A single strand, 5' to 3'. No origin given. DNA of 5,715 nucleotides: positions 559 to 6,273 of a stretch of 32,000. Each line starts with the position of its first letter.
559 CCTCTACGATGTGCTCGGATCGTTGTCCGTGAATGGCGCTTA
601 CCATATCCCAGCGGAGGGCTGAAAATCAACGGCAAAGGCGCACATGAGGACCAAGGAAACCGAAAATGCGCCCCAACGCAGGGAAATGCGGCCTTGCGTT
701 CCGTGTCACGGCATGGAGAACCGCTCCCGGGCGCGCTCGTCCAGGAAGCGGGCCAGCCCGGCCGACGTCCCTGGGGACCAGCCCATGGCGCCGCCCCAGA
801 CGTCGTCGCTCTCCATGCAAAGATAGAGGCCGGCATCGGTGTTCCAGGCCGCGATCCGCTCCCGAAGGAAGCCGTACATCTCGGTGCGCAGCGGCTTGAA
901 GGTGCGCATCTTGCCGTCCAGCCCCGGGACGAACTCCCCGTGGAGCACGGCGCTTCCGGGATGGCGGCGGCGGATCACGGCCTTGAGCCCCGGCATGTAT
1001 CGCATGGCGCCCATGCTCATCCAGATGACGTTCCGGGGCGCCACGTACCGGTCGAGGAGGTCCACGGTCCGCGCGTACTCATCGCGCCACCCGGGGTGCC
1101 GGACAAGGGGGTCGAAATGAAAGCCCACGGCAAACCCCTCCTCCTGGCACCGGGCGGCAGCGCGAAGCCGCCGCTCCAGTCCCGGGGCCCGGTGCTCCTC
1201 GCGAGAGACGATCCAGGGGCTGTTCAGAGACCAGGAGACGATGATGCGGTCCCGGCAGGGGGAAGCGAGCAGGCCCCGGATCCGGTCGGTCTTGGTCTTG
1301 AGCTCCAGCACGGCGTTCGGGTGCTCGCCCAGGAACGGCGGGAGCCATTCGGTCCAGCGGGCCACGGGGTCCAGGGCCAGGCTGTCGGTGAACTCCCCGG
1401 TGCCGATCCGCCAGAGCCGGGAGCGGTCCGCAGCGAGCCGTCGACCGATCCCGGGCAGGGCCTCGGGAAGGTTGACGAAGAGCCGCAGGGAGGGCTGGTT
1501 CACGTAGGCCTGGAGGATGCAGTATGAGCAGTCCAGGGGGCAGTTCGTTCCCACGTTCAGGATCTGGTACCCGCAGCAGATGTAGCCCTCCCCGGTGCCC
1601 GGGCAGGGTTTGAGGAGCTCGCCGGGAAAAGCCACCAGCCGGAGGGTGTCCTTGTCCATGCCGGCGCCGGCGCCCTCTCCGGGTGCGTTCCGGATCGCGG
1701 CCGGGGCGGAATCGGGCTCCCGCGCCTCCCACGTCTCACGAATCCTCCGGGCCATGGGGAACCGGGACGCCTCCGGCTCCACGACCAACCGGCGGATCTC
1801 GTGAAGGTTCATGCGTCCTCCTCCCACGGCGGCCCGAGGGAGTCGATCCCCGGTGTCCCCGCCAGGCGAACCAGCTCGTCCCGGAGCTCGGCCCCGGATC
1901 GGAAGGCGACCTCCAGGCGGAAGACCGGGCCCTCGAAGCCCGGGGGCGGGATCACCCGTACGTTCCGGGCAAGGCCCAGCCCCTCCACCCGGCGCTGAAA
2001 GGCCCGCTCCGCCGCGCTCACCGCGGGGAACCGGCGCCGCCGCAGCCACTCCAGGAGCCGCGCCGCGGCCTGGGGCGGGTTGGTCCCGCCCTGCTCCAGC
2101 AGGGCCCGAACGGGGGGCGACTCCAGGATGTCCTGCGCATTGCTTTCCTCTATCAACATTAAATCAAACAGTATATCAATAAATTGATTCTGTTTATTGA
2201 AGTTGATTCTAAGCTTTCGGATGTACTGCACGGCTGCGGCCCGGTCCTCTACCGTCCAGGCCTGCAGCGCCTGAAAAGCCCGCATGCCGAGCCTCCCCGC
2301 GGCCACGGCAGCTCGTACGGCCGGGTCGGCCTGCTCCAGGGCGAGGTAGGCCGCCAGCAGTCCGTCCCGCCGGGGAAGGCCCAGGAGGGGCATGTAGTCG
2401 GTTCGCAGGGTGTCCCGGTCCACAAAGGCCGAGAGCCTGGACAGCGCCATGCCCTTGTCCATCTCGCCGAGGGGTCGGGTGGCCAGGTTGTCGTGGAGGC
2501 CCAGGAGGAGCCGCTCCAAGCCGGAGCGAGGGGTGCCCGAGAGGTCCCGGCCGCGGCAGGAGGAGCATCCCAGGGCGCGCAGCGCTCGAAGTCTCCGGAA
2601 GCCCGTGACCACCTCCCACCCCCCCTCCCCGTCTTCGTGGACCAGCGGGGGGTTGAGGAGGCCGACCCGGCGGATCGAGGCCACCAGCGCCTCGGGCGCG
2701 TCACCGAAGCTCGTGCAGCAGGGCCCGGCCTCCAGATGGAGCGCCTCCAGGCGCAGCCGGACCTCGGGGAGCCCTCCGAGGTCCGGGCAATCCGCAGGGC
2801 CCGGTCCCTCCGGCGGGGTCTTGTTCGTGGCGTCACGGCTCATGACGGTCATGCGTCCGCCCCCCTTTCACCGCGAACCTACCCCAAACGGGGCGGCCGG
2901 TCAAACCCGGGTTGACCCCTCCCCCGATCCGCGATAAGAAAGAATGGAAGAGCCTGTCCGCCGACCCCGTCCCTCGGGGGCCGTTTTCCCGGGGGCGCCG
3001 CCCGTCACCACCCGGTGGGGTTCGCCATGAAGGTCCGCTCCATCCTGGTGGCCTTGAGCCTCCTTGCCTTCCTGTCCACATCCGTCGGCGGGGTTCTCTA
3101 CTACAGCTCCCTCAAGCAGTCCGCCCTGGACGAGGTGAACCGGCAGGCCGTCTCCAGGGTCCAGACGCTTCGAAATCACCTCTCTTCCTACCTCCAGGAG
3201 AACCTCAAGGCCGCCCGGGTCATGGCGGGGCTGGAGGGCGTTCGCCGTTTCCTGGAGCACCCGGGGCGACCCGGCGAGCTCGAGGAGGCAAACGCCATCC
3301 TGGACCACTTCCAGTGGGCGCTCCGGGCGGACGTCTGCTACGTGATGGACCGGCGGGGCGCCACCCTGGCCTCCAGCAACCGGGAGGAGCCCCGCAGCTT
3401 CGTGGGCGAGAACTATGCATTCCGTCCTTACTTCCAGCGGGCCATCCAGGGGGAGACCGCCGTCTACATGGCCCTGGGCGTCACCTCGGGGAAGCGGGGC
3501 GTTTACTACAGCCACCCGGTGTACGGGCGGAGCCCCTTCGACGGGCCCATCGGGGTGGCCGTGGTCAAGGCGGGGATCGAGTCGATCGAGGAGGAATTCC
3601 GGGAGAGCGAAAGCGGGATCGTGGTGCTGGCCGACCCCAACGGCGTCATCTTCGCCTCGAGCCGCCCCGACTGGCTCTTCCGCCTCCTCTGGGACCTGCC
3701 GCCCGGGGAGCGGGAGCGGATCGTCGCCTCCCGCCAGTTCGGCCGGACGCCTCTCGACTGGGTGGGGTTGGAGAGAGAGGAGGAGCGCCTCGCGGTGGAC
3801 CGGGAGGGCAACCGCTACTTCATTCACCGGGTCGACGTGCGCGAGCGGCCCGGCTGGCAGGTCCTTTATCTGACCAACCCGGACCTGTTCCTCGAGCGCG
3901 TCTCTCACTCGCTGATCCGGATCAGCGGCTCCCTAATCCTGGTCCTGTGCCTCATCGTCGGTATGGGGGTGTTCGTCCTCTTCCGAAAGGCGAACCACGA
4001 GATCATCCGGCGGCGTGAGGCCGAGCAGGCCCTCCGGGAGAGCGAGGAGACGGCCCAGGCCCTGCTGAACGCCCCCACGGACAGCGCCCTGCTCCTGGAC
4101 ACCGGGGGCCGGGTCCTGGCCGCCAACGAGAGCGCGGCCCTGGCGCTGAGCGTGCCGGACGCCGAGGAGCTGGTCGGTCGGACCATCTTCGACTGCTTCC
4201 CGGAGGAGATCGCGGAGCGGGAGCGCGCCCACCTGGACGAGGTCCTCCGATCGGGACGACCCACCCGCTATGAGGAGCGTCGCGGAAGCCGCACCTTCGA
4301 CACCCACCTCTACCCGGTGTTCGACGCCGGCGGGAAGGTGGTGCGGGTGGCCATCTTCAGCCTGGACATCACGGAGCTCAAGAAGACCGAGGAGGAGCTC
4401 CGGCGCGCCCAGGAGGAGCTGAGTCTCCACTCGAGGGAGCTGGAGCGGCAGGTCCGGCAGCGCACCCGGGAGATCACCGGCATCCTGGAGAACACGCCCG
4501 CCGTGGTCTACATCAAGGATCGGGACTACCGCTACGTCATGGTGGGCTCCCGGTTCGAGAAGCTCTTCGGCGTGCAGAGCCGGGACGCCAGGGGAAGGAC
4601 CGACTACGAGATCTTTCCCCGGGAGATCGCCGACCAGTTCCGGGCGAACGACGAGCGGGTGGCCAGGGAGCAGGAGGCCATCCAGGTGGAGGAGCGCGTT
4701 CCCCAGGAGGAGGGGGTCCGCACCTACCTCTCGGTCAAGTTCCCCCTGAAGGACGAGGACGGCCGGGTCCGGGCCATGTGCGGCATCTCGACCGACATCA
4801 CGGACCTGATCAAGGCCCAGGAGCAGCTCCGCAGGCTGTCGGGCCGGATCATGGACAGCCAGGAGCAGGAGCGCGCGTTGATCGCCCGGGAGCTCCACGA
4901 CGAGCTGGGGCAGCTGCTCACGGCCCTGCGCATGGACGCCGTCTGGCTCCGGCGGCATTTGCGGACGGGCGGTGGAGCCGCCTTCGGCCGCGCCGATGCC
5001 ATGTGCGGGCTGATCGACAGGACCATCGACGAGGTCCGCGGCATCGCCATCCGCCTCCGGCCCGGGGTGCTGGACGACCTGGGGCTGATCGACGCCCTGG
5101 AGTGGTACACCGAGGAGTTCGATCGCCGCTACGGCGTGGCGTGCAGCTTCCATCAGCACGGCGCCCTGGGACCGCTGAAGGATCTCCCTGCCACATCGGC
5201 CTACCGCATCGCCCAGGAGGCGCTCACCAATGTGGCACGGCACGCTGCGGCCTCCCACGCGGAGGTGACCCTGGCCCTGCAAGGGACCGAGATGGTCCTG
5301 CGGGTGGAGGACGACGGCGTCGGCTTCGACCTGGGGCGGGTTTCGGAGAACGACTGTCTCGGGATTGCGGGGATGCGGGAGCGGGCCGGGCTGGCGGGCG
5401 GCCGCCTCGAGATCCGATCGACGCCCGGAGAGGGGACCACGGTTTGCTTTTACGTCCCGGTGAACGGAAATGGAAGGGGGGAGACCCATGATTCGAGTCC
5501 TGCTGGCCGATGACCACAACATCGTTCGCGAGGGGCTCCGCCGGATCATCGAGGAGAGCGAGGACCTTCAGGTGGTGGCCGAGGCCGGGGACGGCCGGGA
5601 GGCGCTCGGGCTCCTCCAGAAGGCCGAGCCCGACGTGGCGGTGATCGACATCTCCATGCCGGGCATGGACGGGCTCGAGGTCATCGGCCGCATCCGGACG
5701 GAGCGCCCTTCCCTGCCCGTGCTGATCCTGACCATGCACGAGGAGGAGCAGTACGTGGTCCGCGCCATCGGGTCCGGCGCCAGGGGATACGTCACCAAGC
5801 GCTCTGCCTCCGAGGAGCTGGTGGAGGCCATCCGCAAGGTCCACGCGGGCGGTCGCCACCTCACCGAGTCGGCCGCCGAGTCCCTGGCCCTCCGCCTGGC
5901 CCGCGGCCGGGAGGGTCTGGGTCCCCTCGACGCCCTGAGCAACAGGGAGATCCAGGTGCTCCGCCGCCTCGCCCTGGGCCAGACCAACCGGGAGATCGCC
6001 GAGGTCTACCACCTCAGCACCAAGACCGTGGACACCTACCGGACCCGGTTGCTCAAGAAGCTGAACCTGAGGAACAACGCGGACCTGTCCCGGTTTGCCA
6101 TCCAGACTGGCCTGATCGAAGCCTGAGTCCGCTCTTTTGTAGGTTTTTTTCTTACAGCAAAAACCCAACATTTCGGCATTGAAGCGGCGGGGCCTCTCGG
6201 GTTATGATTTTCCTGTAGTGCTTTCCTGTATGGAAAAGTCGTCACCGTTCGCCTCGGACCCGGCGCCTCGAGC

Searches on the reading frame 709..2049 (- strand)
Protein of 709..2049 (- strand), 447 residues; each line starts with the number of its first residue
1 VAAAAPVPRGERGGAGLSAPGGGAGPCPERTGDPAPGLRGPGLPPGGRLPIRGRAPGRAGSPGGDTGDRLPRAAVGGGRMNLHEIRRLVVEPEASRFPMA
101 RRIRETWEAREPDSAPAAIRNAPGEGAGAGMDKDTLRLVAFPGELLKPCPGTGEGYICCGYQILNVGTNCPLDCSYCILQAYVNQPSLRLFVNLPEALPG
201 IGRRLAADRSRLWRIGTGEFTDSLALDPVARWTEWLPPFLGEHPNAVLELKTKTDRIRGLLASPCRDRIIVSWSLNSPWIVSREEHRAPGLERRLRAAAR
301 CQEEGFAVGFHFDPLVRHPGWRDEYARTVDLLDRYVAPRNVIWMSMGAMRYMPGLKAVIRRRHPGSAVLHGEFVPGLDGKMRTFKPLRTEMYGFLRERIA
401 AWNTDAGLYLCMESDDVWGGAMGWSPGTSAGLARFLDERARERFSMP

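Call 101: search_protein_families(library=pfam, proteins=[window:709-2049:-], max_evalue=0.00001)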
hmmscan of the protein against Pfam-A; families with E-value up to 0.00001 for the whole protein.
window:709-2049:- (447 aa): 1 family
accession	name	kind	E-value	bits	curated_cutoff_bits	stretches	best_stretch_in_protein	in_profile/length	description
PF20903.3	SPL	-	1.1e-20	74.3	27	1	164-366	81-286/338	Spore photoproduct lyase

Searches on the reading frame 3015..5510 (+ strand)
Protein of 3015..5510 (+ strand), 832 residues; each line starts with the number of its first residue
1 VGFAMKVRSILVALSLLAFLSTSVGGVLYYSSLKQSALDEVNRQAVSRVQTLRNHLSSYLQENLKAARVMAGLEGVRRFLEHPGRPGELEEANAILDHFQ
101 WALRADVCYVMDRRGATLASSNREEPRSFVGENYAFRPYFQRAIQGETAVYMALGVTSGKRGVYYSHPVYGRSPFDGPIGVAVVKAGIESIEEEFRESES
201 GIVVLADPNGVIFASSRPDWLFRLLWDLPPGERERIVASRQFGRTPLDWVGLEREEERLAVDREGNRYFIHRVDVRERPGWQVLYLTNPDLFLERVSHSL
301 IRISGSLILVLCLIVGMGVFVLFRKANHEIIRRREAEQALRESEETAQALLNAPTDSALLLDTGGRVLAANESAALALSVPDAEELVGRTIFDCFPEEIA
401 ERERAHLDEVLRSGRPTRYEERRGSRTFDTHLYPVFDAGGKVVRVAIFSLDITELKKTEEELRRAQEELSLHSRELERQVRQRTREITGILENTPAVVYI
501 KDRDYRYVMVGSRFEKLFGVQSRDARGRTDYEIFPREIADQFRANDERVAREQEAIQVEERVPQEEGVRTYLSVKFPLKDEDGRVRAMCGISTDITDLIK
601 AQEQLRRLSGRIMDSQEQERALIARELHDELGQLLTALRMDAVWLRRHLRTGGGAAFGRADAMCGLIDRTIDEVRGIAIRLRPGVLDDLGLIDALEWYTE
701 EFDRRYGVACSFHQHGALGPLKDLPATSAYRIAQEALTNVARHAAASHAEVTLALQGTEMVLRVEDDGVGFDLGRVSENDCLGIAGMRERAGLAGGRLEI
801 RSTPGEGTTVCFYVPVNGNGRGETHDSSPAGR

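Call 101: search_protein_families(library=pfam, proteins=[window:3015-5510:+], max_evalue=0.00001)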
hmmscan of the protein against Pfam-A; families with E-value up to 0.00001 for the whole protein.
window:3015-5510:+ (832 aa): 8 families
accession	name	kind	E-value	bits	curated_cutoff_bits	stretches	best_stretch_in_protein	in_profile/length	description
PF08448.16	PAS_4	-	1.8e-42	144.5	23.1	2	491-597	1-107/110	PAS fold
PF02743.24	dCache_1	-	1.9e-17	64.1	45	1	37-268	3-223/240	Cache domain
PF13426.13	PAS_9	-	5.9e-16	59.1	27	1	356-454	2-103/103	PAS domain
PF07730.19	HisKA_3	-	2e-12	47.9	24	1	619-686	1-68/68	Histidine kinase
PF02518.31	HATPase_c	-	4.7e-12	46.8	26.4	1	728-816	5-109/111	Histidine kinase-, DNA gyrase B-, and HSP90-like ATPase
PF00989.32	PAS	-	2.1e-09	37.8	22.6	0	348-445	4-106/113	PAS fold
PF13188.13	PAS_8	-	2e-06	27.9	21.8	0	350-403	6-58/65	PAS domain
PF17203.10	sCache_3_2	-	7e-06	26.6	28.4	0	56-155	6-99/140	Single cache domain 3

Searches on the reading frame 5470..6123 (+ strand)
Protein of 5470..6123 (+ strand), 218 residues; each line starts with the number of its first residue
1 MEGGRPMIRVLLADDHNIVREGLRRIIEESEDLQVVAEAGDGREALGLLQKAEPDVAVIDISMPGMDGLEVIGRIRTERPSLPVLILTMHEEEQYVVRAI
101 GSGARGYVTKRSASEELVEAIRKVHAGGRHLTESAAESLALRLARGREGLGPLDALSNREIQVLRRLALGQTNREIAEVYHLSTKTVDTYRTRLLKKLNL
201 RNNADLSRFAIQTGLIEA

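Call 101: search_protein_families(library=pfam, proteins=[window:5470-6123:+], max_evalue=0.00001)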
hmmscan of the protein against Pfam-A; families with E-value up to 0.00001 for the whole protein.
window:5470-6123:+ (218 aa): 2 families
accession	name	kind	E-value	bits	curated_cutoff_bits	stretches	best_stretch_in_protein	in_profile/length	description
PF00072.30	Response_reg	-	6.1e-34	117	30.2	1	10-122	1-111/111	Response regulator receiver domain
PF00196.25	GerE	-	2.6e-18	65.8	23.5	1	155-210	2-57/57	Bacterial regulatory proteins, luxR family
